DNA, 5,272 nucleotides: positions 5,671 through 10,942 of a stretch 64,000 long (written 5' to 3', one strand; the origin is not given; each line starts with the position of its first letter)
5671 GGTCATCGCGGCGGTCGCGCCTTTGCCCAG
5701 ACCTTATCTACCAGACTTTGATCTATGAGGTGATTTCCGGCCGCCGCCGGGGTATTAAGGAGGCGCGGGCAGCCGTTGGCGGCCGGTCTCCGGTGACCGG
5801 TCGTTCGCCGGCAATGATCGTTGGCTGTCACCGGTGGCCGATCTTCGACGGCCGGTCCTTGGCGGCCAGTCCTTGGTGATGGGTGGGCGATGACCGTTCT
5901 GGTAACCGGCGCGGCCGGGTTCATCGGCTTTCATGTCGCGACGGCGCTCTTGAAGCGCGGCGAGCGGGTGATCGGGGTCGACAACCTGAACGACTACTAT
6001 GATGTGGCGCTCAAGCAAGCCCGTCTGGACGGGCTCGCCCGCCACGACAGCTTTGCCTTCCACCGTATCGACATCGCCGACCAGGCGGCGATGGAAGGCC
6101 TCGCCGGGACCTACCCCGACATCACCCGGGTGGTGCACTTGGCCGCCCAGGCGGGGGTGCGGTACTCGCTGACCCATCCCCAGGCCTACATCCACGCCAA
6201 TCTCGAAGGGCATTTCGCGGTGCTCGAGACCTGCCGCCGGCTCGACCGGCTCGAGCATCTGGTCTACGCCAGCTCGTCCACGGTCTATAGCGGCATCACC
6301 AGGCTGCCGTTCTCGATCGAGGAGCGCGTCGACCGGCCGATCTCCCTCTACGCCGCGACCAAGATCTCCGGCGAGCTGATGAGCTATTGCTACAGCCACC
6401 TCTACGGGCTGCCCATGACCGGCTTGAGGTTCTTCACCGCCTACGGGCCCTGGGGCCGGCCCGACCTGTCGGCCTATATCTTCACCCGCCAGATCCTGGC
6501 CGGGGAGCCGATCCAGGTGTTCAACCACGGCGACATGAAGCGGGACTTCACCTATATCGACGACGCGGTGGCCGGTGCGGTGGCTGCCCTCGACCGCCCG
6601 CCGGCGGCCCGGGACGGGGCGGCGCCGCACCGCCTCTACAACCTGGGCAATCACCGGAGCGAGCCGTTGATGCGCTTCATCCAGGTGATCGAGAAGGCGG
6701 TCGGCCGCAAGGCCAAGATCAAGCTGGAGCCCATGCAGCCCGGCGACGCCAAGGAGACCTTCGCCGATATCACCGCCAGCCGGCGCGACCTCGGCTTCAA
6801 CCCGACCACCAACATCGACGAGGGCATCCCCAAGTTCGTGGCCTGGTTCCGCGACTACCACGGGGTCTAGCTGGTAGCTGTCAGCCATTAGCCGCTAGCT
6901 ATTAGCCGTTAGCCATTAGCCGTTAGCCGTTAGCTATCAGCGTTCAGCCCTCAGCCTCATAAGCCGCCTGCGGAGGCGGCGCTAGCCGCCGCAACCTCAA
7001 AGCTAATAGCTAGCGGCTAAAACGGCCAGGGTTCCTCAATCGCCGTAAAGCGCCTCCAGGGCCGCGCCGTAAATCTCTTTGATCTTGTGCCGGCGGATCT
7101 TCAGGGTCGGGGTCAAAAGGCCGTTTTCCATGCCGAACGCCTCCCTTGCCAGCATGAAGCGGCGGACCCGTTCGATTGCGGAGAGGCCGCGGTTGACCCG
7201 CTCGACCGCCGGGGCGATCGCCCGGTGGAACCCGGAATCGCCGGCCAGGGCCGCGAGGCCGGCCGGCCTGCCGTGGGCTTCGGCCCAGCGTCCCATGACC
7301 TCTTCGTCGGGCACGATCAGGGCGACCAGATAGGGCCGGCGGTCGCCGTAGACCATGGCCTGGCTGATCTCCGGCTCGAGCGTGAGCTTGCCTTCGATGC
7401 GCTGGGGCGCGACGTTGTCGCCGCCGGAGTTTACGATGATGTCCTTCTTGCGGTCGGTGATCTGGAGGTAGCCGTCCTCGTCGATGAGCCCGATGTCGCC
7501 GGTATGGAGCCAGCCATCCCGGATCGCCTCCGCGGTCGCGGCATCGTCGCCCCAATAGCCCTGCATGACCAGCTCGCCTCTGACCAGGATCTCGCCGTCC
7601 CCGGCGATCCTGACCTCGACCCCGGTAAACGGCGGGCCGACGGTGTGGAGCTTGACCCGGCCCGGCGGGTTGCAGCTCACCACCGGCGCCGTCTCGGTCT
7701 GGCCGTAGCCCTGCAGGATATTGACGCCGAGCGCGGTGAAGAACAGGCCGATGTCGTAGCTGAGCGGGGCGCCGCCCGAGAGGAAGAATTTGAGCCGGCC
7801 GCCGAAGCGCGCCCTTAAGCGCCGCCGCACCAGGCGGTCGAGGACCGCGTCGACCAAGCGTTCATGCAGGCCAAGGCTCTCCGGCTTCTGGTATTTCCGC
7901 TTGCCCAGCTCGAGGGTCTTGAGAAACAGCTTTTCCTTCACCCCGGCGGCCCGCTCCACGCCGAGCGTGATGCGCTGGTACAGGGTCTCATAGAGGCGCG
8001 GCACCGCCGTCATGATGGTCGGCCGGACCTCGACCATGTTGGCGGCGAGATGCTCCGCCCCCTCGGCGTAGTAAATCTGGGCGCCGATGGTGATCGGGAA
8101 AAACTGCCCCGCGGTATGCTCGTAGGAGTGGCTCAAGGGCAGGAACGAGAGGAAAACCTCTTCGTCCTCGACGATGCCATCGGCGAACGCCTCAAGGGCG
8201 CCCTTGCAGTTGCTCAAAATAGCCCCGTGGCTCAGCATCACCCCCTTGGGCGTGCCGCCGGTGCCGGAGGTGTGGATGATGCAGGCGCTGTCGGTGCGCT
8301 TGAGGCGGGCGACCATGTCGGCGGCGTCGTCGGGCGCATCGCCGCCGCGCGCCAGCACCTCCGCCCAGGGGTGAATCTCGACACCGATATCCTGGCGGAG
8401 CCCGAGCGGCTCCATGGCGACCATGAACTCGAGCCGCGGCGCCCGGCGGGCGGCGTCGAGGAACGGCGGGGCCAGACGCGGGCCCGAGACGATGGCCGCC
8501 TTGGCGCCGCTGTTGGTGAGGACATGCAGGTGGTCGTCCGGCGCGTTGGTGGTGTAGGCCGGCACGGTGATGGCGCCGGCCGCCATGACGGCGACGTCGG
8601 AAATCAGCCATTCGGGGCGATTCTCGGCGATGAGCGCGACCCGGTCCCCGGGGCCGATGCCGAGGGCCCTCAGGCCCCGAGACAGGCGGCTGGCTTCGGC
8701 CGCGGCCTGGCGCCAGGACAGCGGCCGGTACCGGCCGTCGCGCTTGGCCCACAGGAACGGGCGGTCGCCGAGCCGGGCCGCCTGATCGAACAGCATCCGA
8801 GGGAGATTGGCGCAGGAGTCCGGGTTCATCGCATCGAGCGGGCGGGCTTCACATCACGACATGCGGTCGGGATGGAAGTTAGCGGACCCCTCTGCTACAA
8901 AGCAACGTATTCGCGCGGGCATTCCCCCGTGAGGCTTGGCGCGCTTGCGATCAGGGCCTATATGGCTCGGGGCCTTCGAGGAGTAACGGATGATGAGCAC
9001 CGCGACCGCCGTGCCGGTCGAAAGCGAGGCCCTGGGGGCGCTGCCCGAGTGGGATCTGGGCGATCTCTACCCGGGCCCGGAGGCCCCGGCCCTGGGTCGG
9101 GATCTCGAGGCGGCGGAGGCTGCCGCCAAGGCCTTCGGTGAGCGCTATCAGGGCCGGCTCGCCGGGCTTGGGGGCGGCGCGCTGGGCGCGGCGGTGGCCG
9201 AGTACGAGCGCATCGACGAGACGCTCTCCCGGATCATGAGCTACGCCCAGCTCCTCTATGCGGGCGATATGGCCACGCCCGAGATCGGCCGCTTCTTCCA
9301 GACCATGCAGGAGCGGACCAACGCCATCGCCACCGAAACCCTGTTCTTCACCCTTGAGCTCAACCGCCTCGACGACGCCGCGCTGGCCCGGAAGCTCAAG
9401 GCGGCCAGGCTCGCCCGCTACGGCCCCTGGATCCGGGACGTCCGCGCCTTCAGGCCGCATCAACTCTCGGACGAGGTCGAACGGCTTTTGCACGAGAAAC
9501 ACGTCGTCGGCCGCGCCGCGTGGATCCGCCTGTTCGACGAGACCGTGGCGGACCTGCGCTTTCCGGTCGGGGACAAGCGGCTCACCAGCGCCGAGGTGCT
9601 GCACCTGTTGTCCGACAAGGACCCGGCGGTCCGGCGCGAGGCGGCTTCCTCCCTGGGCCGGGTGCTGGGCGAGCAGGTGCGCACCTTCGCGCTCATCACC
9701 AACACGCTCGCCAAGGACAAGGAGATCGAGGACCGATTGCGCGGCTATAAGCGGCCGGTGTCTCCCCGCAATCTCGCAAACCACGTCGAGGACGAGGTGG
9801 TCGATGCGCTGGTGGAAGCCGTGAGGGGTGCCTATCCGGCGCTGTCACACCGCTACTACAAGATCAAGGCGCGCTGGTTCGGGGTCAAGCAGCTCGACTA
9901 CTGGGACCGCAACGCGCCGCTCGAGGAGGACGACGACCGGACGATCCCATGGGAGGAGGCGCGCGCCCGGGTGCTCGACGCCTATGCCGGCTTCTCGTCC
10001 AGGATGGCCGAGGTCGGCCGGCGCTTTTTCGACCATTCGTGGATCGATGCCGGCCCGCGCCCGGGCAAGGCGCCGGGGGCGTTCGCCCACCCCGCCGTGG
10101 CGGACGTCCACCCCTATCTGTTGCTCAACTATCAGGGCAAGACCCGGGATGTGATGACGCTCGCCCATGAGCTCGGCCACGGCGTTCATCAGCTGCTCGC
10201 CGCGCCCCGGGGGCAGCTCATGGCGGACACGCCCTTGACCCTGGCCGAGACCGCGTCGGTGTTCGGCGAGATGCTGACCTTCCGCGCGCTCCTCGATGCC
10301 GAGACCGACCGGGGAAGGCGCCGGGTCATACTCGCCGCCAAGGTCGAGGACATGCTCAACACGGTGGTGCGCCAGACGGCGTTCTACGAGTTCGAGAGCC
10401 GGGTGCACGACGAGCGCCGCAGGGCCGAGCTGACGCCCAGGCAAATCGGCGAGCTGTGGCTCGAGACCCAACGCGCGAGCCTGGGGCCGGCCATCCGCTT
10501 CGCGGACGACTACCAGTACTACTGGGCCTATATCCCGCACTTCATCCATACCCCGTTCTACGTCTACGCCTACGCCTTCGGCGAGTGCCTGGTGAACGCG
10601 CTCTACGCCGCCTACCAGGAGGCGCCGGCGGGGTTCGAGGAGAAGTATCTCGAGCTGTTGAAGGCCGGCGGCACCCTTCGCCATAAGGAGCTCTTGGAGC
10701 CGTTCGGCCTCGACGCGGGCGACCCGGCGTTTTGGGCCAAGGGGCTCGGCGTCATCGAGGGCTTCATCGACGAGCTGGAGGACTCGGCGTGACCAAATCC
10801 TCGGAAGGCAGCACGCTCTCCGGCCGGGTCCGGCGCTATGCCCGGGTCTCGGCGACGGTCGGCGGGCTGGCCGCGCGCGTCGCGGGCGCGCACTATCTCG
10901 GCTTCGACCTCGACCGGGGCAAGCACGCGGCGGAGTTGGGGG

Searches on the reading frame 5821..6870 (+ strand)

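Call 16: search_protein_families(library=pfam, proteins=[window:5821-6870:+])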
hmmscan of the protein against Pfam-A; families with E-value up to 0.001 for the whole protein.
window:5821-6870:+ (349 aa): 8 families
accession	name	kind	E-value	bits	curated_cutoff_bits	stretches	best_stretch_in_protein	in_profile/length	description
PF01370.27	Epimerase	-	1.2e-50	172.6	20.9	1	26-266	1-234/240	NAD dependent epimerase/dehydratase family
PF16363.11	GDP_Man_Dehyd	-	4.6e-47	161.5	27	1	27-337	1-330/332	GDP-mannose 4,6 dehydratase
PF04321.23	RmlD_sub_bind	-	7e-12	45.4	27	1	24-187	1-135/287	RmlD substrate binding domain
PF01073.25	3Beta_HSD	-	1.7e-10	40.8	22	1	27-156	1-120/280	3-beta hydroxysteroid dehydrogenase/isomerase family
PF02719.21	Polysacc_synt_2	-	6.1e-07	29.3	20.2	1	26-151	1-127/293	Polysaccharide biosynthesis protein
PF00106.31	adh_short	-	9.2e-07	29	26.6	1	25-137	2-118/195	short chain dehydrogenase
PF08659.16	KR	-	3.7e-06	27.4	22.6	1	25-158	2-142/180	KR domain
PF07993.18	NAD_binding_4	-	6.9e-06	25.8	20.1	0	101-157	89-142/258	Male sterility protein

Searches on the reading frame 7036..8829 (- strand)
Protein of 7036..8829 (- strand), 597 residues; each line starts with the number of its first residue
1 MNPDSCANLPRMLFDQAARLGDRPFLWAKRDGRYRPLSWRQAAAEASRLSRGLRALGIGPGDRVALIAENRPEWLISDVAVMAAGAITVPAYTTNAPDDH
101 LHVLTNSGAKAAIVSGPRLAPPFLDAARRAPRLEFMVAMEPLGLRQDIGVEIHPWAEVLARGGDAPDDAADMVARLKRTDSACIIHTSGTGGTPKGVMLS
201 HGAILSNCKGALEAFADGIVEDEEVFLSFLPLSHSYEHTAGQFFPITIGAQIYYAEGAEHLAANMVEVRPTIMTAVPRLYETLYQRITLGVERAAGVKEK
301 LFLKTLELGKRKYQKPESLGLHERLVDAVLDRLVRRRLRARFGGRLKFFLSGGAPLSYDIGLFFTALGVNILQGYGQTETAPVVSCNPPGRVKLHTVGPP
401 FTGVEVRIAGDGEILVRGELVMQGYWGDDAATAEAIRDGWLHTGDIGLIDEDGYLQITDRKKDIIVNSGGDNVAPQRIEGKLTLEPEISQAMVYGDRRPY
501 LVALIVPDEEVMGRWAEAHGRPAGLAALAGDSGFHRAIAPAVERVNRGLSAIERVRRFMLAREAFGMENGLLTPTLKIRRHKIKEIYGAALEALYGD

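Call 12: search_protein_families(library=pfam, proteins=[window:7036-8829:-])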
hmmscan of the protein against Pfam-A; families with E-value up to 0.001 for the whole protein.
window:7036-8829:- (597 aa): 2 families
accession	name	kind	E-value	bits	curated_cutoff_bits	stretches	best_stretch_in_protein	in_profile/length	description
PF00501.34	AMP-binding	-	4.3e-79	266.5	29.9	1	14-426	2-384/384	AMP-binding enzyme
PF23562.2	AMP-binding_C_3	-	1.8e-10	41.7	20.8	1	463-595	2-120/124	AMP-binding enzyme C-terminal domain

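Call 13: search_protein_families(library=ncbifam, proteins=[window:7036-8829:-])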
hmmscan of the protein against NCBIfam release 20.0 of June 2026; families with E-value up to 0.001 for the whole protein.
window:7036-8829:- (597 aa): 102 families (the best 25 are shown)
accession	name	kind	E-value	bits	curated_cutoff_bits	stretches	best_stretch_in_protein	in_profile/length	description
NF038343.1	ligase_FadD11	exception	1.1e-96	324.6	950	1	31-596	23-582/585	fatty acid--CoA ligase FadD11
NF004837.0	PRK06187.1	subfamily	1.4e-76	257.9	476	2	340-495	282-455/531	long-chain-fatty-acid--CoA ligase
NF005801.1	PRK07656.1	equivalog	6.7e-64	216.3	657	2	371-495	308-436/500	FadD3 family acyl-CoA ligase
NF004114.0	PRK05605.1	equivalog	4.7e-61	206.8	766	3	349-498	343-505/575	long-chain-fatty-acid--CoA ligase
NF006182.0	PRK08316.1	subfamily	3.4e-50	171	663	2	369-500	313-455/523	fatty acyl-CoA synthetase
NF041592.1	carboxyl_red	equivalog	3.5e-50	170.7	1300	1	32-596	73-620/1160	carboxylic acid reductase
NF009233.0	PRK12583.1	subfamily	5.1e-50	170.4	832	2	371-495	346-483/558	fatty acid CoA ligase family protein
TIGR01923.1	menE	equivalog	3.8e-48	164.4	330.15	2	324-495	206-381/442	o-succinylbenzoate--CoA ligase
NF005702.0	PRK07514.1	subfamily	5.4e-48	163.6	558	2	336-495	262-433/506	malonyl-CoA synthase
NF006181.0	PRK08314.1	subfamily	1.7e-46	158.6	705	2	341-500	316-490/563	long-chain-fatty-acid--CoA ligase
NF004808.0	PRK06155.1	equivalog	1.4e-45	155.6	722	2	8-237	22-235/542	ATP-dependent acyl-CoA ligase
NF004511.1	PRK05852.1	equivalog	7.9e-45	153.4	650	2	330-496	261-438/505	FadD7 family fatty acid--CoA ligase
NF004229.0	PRK05677.1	subfamily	1e-43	149.7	879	2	344-492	326-485/563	long-chain-fatty-acid--CoA ligase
NF005714.0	PRK07529.1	subfamily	1.7e-42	145.6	632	2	344-495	338-508/640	acyl-CoA synthetase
NF006523.0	PRK08974.1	equivalog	4.4e-42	143.9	884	2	346-495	327-487/561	long-chain-fatty-acid--CoA ligase FadD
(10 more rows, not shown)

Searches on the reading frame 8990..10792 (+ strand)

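Call 12: search_protein_families(library=pfam, proteins=[window:8990-10792:+])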
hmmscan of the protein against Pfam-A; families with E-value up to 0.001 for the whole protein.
window:8990-10792:+ (600 aa): 3 families
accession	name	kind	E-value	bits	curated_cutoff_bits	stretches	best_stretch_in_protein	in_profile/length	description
PF01432.26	Peptidase_M3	-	2.5e-40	139.6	27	1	206-586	2-455/457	Peptidase family M3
PF08439.15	Peptidase_M3_N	-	1.5e-20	73.6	25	1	123-191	1-70/70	Oligopeptidase F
PF13646.12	HEAT_2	-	0.00045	20.9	27.7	0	202-239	35-70/88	HEAT repeats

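Call 13: search_protein_families(library=ncbifam, proteins=[window:8990-10792:+])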
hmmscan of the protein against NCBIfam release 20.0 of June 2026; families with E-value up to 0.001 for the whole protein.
window:8990-10792:+ (600 aa): 3 families
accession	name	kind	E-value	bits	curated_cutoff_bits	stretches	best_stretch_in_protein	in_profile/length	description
TIGR02290.1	M3_fam_3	subfamily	1.8e-192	641.4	561.7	1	20-597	1-585/587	M3 family oligoendopeptidase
TIGR00181.1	pepF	equivalog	2.2e-86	291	490.55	1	20-598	9-590/591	oligoendopeptidase F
TIGR02289.1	M3_not_pepF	subfamily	1e-20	73.8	442.35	1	183-574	129-525/549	M3 family oligoendopeptidase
